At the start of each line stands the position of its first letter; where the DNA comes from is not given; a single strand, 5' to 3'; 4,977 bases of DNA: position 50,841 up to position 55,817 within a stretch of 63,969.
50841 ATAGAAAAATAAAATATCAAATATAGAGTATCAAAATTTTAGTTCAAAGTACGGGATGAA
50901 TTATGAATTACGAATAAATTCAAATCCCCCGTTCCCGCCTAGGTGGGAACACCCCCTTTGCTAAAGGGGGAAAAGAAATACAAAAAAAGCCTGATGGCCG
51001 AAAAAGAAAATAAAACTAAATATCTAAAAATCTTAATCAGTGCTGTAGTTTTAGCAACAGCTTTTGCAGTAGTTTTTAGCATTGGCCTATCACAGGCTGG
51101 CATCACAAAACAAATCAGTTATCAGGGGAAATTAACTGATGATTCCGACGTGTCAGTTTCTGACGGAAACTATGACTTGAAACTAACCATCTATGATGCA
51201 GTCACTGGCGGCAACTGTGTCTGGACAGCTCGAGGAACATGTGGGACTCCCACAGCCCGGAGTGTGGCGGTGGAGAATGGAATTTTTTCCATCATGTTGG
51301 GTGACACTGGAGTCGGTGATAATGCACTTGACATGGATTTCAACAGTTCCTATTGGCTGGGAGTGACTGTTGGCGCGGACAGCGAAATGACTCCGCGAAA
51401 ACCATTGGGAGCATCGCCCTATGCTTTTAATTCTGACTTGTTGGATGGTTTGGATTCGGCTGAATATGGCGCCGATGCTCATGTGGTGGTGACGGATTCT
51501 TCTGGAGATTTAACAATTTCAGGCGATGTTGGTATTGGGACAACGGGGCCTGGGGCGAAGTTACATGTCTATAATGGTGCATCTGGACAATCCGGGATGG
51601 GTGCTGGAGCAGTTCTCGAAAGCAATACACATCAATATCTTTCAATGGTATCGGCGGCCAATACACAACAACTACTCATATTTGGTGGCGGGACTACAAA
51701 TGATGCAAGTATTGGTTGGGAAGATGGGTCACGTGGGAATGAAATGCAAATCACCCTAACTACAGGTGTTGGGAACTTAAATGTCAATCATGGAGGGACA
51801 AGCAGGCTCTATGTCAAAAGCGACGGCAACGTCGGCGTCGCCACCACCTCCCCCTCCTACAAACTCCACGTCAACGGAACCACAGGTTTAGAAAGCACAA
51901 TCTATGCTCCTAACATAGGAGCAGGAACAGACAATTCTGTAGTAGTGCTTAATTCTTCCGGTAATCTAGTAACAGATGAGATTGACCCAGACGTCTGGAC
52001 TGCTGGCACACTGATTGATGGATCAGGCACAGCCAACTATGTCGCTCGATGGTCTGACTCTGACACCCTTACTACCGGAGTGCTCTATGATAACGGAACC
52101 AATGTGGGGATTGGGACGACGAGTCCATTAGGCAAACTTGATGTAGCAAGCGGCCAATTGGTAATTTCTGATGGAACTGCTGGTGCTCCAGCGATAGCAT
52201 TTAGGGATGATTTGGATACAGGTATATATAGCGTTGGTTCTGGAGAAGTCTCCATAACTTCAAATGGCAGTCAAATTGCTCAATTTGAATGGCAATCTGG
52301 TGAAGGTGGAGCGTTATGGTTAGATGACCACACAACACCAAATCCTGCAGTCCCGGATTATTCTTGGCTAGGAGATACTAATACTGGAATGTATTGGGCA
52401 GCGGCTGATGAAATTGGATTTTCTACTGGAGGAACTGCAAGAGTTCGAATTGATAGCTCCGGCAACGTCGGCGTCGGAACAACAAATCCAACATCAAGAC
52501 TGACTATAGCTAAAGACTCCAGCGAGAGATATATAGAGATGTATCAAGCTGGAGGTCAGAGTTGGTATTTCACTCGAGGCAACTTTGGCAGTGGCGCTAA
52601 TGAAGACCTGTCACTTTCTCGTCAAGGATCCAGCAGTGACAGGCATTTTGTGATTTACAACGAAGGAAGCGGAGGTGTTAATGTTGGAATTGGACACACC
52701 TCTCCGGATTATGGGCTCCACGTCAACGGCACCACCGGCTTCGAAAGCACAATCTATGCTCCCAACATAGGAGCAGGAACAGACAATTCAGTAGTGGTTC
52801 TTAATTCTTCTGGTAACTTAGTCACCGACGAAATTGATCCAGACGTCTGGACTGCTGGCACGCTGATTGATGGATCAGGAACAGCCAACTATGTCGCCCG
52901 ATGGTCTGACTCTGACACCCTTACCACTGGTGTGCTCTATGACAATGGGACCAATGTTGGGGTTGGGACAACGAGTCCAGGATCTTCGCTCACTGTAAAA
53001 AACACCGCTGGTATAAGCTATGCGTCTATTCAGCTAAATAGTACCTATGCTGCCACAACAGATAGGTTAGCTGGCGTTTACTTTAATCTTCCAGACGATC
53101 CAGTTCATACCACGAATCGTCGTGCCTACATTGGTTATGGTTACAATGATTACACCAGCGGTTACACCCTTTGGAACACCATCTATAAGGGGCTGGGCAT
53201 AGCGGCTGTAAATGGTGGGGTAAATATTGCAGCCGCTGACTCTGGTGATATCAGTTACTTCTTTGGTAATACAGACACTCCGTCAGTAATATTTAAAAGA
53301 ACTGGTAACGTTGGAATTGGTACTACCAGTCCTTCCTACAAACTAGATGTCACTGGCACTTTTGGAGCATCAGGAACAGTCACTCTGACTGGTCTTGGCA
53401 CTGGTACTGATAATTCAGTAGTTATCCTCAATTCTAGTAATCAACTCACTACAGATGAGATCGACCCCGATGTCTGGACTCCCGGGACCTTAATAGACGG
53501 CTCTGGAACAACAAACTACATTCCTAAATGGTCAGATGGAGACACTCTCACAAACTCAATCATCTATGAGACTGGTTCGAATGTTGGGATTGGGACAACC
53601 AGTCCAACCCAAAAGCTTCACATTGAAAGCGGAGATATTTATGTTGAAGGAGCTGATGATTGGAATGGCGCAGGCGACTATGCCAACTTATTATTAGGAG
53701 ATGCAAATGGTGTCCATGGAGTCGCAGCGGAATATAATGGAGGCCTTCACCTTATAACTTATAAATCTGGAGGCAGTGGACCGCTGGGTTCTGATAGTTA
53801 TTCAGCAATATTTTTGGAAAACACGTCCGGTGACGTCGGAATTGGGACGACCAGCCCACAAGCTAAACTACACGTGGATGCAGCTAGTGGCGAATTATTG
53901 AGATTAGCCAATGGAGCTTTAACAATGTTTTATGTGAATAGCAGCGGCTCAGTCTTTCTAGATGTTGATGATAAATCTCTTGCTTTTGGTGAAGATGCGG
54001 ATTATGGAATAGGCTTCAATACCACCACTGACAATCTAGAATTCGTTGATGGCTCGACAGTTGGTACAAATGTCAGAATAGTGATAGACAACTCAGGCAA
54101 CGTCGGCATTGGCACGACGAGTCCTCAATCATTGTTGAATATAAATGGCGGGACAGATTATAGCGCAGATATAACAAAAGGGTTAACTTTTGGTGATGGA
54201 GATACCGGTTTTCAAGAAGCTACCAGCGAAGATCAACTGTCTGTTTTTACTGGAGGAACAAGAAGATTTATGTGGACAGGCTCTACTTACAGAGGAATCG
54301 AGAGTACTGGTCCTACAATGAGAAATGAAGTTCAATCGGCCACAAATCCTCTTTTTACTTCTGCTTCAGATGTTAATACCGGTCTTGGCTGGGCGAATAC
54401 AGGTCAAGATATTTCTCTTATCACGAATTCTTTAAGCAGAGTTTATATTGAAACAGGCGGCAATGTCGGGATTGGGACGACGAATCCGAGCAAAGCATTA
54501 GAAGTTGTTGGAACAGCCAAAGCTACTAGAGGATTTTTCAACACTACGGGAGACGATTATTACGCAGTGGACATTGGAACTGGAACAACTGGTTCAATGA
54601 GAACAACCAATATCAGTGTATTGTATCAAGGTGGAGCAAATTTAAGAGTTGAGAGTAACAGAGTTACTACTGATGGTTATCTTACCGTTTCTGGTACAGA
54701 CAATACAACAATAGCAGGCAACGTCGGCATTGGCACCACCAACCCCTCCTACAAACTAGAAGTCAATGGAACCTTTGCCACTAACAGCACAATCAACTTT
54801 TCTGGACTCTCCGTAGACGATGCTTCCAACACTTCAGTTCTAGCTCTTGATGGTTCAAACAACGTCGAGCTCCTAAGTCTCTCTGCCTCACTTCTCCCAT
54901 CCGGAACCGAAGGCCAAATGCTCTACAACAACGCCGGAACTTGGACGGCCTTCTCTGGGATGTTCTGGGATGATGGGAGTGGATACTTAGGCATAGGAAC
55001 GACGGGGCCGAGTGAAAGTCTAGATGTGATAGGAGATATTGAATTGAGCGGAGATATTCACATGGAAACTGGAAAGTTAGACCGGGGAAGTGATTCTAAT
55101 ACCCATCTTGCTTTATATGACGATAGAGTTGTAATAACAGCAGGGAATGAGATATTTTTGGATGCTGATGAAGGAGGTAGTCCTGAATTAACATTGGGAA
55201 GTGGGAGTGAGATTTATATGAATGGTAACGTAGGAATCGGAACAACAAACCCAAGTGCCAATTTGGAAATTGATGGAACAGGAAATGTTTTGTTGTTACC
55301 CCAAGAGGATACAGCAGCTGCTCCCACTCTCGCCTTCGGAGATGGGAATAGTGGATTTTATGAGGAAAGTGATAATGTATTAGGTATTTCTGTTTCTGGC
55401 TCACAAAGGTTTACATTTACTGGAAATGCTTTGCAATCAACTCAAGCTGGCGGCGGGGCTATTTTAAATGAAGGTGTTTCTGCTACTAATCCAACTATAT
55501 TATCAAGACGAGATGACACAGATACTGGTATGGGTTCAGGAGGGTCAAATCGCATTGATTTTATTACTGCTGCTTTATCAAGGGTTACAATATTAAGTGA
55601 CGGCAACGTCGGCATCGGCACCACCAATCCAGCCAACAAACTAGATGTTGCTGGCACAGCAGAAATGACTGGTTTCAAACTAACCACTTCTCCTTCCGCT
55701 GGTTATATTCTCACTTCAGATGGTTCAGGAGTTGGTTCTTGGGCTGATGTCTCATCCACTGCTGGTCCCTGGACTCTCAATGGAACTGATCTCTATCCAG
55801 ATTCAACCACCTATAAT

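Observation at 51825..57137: DNA-level conserved junction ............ at insert boundaries suggests cassette shuffling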

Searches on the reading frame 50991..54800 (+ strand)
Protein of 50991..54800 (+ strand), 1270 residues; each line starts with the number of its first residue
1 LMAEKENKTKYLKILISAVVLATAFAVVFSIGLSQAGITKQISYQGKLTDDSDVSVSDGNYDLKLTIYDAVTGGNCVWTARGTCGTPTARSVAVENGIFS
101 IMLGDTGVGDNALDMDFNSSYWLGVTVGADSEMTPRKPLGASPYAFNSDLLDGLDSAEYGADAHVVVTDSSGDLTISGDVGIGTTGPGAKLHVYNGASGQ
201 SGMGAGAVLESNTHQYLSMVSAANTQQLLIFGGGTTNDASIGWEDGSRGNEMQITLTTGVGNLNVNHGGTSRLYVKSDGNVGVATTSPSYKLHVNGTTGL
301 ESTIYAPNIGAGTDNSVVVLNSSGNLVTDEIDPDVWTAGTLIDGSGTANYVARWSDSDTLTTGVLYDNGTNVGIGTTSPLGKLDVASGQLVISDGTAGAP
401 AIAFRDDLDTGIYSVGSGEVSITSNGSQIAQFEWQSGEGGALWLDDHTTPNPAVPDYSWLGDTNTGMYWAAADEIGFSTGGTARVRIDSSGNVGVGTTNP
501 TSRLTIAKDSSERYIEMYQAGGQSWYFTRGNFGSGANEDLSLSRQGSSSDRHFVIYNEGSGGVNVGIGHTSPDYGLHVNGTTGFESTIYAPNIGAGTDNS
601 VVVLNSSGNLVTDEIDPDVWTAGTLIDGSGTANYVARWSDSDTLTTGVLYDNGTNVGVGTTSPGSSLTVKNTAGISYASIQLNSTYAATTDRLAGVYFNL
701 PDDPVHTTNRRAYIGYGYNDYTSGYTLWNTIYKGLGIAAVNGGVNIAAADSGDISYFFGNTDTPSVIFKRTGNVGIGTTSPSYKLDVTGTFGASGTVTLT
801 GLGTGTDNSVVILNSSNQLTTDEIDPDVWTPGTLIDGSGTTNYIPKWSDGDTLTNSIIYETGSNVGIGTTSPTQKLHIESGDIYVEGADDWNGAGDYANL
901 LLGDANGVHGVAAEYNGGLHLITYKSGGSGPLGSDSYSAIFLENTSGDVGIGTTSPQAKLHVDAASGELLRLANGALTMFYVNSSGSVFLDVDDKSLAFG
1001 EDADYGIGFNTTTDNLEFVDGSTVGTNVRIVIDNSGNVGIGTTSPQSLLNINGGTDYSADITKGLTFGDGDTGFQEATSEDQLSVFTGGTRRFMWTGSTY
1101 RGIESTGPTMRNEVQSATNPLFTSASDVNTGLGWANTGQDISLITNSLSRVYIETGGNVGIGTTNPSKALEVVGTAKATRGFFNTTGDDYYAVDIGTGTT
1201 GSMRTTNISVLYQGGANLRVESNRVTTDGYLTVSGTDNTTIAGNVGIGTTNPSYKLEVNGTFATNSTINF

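Call 15: find_homologous_proteins(query=window:50991-54800:+, max_evalue=0.00001)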
Query window:50991-54800:+ (1270 aa): 3486 proteins with E <= 0.00001 among 8000 candidates; the best 120 are listed.
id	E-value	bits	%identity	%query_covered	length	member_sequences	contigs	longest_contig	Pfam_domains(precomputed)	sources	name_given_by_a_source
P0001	7.2e-97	344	33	55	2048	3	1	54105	PF13884.12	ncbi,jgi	ncbi:MAG: tail fiber domain-containing protein [Candidatus Woesebacteria bacterium]|jgi:hypothetical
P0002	2.5e-96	342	64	13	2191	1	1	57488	PF13884.12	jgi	jgi:hypothetical protein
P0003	4.4e-83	298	28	86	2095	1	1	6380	-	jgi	jgi:hypothetical protein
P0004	9.3e-79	284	27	72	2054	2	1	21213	PF26696.1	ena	-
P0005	1.7e-76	276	27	85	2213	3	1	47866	PF13884.12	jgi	-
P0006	2.7e-76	276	29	56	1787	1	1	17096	-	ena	-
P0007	1.1e-75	273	29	92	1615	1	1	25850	PF13884.12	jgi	jgi:hypothetical protein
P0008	5.0e-74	268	29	72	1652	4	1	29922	-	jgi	-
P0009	9.2e-74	267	34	32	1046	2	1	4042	PF12728.14,PF00376.30,PF13411.13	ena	-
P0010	7.6e-72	261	27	86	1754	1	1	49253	-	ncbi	-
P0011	8.6e-72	261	34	45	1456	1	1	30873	PF13884.12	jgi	jgi:hypothetical protein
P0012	1.3e-70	257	28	85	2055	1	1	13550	-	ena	-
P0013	2.7e-69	252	29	61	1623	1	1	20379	PF13884.12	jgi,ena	jgi:hypothetical protein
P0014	7.6e-69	251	27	56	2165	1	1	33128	-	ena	-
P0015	1.0e-68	250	27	87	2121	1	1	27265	-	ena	-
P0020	2.7e-65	239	31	34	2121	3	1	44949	PF13884.12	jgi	jgi:hypothetical protein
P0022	2.1e-64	236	35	40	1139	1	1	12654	PF13884.12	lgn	-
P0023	3.8e-64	235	47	18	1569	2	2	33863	PF13884.12,PF05658.20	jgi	-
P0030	1.2e-60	224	27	78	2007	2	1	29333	PF13884.12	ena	-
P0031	1.5e-60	223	27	71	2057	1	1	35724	PF13884.12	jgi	jgi:hypothetical protein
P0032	9.6e-60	221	28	50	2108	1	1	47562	PF13884.12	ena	-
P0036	1.9e-59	220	26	95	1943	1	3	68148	PF13884.12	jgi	jgi:hypothetical protein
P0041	5.1e-58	215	70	12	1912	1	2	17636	PF13884.12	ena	-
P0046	1.0e-56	211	26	73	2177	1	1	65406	PF13884.12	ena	-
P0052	3.1e-56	209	27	55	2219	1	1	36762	PF13884.12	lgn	-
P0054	5.5e-56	208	29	86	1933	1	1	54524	PF13884.12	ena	-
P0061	9.5e-55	204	26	85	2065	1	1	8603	PF13884.12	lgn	-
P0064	3.6e-53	199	25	69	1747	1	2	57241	PF13884.12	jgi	-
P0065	6.1e-53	198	28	52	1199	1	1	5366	PF13884.12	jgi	jgi:hypothetical protein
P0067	8.8e-52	194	26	85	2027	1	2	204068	PF13884.12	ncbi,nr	ncbi:tail fiber domain-containing protein [Candidatus Gracilibacteria bacterium]|nr:tail fiber domai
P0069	1.4e-51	194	27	78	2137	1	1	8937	PF13884.12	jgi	-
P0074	1.0e-50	191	27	65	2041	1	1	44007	PF13884.12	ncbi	-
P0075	1.0e-50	191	26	89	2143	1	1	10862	PF13884.12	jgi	jgi:hypothetical protein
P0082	8.3e-50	188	30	39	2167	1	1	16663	PF13884.12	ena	-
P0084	1.7e-49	187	28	61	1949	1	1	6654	PF13884.12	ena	-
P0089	3.0e-48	183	28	56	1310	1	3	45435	PF13884.12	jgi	-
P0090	3.7e-48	182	26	86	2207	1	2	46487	PF13884.12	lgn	-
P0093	7.3e-48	181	26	85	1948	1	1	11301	PF13884.12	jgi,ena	jgi:hypothetical protein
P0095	1.1e-47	181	27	72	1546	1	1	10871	PF13884.12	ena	-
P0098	1.9e-47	180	26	86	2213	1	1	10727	PF13884.12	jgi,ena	jgi:hypothetical protein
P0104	1.1e-46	177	28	49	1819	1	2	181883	PF13884.12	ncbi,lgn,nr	ncbi:MAG: tail fiber domain-containing protein [Candidatus Pacebacteria bacterium]|nr:tail fiber dom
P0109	2.6e-46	176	27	53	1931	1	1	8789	PF13884.12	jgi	jgi:hypothetical protein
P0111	3.3e-46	176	26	86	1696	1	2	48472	PF13884.12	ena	-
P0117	7.1e-46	175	27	75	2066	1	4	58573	PF13884.12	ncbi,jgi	jgi:hypothetical protein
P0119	1.1e-45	174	26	88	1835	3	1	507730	PF01472.27,PF13884.12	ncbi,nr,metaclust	ncbi:MAG: hypothetical protein A3G34_12770 [Candidatus Lindowbacteria bacterium RIFCSPLOWO2_12_FULL_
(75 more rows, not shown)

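Call 16: find_related_loci(query=window:50991-54800:+, collection=genome_contigs, flank=10000)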
Query window:50991-54800:+ (1270 aa) in genome_contigs; peptide patterns used: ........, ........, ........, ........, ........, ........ (x = any residue, [..] = any of these).
78 stretches matched a pattern; 4 encode a relative of the query (tblastn E <= 1e-3); 3 distinct loci.
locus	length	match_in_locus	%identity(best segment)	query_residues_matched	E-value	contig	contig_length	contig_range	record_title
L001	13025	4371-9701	31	179-1270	4e-84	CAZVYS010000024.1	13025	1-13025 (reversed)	MAG TPA_asm: uncultured Pseudomonadales bacterium isolate SRP077602_co2_364 genome assembly, contig: NODE_7214_length_13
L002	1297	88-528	53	281-921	6e-38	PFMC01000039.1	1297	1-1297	MAG: Candidatus Komeilibacteria bacterium CG_4_10_14_0_8_um_filter_37_78 CG_4_10_14_0.8_um_filter_scaffold_94361_c, whol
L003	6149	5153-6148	62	179-1264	3e-20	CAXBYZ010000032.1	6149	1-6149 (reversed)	MAG TPA_asm: uncultured bacterium isolate SRR3724644_binner12_Refined_54 genome assembly, contig: ERZ4200978.4107, whole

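Call 23: find_encoding_contigs(protein=P0002, flank=10000, max_places=2)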
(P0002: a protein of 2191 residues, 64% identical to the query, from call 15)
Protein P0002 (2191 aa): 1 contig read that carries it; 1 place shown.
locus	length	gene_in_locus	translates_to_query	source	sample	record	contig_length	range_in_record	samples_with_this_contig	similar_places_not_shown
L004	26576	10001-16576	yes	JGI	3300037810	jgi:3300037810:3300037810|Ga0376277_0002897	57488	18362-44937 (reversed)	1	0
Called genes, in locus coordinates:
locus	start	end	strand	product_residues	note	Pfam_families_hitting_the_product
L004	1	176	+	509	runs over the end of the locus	-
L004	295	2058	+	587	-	PF06030:WxLIP_PGBD, PF01476:LysM (weak)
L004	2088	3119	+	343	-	PF13354:Beta-lactamase2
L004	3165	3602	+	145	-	-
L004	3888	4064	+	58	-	PF04480:DUF559, PF18741:MTES_1575 (weak)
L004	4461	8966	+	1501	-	-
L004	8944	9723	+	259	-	-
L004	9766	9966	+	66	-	-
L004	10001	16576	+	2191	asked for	PF13884:Peptidase_S74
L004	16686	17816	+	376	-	-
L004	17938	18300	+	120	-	PF05635:23S_rRNA_IVP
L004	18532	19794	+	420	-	PF00275:EPSP_synthase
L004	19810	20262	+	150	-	PF00293:NUDIX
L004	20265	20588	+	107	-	PF01503:PRA-PH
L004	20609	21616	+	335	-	PF06723:MreB_Mbl, PF00022:Actin (weak), PF11104:PilM_2 (faint), PF00012:HSP70, PF14450:FtsA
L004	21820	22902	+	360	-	PF13439:Glyco_transf_4, PF20706:GT4-conflict, PF00534:Glycos_transf_1, PF13692:Glyco_trans_1_4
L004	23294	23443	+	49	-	-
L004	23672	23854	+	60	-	-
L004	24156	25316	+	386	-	PF13439:Glyco_transf_4 (weak), PF00534:Glycos_transf_1, PF13692:Glyco_trans_1_4, PF13524:Glyco_trans_1_2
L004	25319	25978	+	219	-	PF01797:Y1_Tnp (weak)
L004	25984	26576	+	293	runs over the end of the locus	PF13177:DNA_pol3_delta2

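Call 24: find_encoding_contigs(protein=P0001, flank=10000, max_places=2)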
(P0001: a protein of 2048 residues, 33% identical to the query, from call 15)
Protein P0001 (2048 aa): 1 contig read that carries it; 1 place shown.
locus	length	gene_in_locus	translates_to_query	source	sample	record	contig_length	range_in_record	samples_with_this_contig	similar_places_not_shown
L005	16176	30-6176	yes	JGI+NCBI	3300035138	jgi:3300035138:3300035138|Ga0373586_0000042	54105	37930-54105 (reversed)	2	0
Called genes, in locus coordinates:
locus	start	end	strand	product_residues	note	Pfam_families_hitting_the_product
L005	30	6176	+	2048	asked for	PF13884:Peptidase_S74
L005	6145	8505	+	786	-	PF13181:TPR_8 (faint), PF07719:TPR_2 (faint), PF14559:TPR_19 (faint), PF00515:TPR_1 (faint), PF13431:TPR_17 (faint), PF13414:TPR_11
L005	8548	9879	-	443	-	PF01018:GTP1_OBG, PF01926:MMR_HSR1, PF02421:FeoB_N (weak)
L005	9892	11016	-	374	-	PF01476:LysM, PF23473:LysM3_LYK4_5 (faint), PF01551:Peptidase_M23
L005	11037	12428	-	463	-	PF07497:Rho_RNA_bind, PF00006:ATP-synt_ab, PF13481:AAA_25 (faint)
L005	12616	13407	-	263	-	PF04203:Sortase (weak)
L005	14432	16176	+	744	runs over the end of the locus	PF26449:DUF8128, PF01935:DUF87, PF10412:TrwB_AAD_bind, PF12696:TraG-D_C (weak)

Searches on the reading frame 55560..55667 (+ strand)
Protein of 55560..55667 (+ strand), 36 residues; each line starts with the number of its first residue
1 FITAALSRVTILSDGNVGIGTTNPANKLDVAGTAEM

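Call 43: find_related_loci(query=A2, collection=viral_contigs, flank=4000)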
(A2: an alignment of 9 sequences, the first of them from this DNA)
Query A2 (36 aa) in viral_contigs; peptide patterns used: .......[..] (x = any residue, [..] = any of these).
600 stretches matched a pattern (row limit reached: there are more); 315 encode a relative of the query (tblastn E <= 1e-3); the best 80 are kept; 80 distinct loci.
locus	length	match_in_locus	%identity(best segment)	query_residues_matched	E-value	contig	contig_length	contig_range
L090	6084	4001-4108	56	1-36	5e-9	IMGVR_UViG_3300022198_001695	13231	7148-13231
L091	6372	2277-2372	63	5-36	4e-9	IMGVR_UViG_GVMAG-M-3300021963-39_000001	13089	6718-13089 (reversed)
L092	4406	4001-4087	66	8-36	2e-8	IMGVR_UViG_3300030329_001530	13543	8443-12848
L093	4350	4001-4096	66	1-32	3e-8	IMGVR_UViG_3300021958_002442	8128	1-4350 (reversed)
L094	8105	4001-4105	60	1-35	5e-8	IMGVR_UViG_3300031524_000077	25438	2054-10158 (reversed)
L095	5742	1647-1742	59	1-32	5e-8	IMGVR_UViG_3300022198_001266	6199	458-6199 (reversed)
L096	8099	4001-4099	61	1-33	7e-8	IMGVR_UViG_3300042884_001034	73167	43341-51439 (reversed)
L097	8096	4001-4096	66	8-36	8e-8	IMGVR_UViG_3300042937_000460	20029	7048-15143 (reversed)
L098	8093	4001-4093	58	2-32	9e-8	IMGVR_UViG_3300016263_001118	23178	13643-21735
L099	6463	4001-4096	63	1-32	9e-8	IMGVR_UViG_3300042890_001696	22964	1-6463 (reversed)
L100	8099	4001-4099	55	1-33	8e-8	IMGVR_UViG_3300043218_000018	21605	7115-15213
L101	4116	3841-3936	59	1-32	1e-7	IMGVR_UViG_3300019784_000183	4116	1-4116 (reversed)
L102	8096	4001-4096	59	1-32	1e-7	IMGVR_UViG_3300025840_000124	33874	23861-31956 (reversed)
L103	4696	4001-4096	59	1-32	1e-7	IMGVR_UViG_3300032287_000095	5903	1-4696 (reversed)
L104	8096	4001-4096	59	1-32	1e-7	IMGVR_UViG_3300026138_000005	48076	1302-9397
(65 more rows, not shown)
